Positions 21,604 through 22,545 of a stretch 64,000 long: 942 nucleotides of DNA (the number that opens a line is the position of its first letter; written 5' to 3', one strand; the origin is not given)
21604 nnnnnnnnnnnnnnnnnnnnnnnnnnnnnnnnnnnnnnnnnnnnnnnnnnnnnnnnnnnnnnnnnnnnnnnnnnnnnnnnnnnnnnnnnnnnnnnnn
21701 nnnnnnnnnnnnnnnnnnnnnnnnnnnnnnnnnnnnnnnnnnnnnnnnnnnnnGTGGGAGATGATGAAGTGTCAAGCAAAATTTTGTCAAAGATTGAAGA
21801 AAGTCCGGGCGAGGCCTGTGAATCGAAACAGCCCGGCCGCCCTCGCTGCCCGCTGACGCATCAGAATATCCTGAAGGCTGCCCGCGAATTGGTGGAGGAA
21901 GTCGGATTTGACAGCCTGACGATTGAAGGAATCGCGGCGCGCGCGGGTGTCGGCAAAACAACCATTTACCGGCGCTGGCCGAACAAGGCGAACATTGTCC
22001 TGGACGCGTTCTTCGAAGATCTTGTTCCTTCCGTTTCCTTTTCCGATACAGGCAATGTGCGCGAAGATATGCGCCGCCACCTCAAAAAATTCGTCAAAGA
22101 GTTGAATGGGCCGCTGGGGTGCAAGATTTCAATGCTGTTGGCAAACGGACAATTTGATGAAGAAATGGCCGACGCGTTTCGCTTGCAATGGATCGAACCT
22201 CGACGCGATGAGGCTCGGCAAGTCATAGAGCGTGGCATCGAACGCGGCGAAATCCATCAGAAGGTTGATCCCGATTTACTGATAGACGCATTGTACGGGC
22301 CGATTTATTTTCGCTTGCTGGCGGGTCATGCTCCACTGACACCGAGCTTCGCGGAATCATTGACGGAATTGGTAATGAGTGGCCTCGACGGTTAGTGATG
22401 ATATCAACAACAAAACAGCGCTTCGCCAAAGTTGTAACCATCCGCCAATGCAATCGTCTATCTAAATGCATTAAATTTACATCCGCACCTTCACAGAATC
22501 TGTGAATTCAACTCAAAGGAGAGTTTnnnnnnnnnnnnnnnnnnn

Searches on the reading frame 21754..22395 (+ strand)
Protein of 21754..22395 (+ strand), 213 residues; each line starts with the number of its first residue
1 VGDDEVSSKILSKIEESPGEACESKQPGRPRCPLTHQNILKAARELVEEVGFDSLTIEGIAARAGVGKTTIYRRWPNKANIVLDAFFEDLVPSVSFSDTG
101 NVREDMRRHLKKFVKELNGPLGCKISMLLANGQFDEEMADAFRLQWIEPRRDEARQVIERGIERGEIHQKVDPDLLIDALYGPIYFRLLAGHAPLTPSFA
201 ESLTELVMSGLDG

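Call 13: search_protein_families(library=pfam, proteins=[window:21754-22395:+], max_evalue=0.001)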
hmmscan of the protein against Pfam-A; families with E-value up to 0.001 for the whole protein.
window:21754-22395:+ (213 aa): 2 families
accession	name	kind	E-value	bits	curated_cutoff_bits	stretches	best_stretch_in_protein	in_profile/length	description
PF16859.10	TetR_C_11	-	5.7e-32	110.9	32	1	97-207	2-113/113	Tetracyclin repressor-like, C-terminal domain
PF00440.29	TetR_N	-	2.7e-15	56.3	24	1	39-83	1-45/47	Bacterial regulatory proteins, tetR family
